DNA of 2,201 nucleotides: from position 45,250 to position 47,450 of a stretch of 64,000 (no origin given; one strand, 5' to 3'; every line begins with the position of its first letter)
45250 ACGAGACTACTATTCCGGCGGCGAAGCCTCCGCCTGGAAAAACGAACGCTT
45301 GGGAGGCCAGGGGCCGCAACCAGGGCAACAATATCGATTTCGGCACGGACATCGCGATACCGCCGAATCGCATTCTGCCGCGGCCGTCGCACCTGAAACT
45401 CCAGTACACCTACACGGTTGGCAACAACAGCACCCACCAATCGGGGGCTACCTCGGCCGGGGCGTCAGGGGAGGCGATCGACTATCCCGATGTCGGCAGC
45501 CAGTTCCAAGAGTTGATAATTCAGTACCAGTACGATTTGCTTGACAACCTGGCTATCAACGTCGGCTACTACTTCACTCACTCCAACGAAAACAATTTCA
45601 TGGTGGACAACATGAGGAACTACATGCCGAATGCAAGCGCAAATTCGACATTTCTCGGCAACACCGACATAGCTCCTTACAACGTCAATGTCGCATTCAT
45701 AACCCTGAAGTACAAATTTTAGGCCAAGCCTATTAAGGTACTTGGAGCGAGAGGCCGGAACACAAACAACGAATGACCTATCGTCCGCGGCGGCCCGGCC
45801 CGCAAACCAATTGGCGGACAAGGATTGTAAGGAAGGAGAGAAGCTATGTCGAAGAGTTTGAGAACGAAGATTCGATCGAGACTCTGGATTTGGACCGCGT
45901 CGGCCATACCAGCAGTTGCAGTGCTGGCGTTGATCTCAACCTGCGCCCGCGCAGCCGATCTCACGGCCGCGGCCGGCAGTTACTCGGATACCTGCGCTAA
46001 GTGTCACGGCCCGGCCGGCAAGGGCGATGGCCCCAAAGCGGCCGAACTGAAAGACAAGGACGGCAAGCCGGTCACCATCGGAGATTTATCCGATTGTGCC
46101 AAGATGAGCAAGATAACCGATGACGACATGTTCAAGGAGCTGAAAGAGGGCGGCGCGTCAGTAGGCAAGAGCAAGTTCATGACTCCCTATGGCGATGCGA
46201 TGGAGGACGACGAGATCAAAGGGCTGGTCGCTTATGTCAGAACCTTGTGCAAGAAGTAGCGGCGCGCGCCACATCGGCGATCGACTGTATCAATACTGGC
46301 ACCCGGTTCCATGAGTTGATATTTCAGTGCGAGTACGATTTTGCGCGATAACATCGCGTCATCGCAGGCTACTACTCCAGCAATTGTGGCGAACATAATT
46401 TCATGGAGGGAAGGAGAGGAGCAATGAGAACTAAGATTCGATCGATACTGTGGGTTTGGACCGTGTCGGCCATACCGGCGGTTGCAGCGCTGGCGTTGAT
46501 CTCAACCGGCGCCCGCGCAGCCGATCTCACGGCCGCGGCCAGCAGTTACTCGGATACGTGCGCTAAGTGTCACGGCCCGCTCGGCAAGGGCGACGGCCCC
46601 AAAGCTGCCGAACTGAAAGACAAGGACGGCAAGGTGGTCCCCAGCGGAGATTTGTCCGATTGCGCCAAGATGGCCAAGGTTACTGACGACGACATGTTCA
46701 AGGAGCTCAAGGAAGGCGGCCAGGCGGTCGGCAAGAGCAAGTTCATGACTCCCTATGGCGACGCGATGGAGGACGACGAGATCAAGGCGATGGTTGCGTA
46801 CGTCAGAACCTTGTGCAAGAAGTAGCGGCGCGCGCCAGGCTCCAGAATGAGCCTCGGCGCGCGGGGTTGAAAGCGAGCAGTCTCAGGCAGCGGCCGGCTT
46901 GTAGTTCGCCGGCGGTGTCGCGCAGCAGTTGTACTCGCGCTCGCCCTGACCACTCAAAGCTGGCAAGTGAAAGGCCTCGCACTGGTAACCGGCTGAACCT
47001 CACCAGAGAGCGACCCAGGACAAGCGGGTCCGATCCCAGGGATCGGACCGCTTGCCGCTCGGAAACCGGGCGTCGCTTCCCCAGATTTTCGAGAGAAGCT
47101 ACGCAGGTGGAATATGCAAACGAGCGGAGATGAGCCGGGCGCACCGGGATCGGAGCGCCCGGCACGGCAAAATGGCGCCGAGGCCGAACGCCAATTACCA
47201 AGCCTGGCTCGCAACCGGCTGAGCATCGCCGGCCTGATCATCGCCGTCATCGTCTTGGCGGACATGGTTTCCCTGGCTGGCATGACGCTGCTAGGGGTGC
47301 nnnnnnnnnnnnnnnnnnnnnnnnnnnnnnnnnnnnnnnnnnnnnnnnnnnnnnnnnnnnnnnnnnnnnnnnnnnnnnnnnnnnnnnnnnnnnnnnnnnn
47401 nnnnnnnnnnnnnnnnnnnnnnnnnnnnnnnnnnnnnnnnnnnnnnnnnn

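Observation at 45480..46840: Recent tandem segmental duplication produced two monoheme cytochrome c genes and carried a porin 3' fragment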

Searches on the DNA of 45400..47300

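Call 65: search_rna_families(source=window, start=45400, end=47300, threshold=evalue, max_evalue=1)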
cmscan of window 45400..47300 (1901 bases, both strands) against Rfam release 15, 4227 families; matches with E-value up to 1: 1.
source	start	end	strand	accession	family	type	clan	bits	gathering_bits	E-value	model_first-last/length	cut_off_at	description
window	47148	47195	-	RF02674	AsdA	Gene; antisense;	-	18.6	52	0.89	1-81/81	no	antisense RNA of dnaA mRNA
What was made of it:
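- Tried and rejected: No Rfam family matches (call 65).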
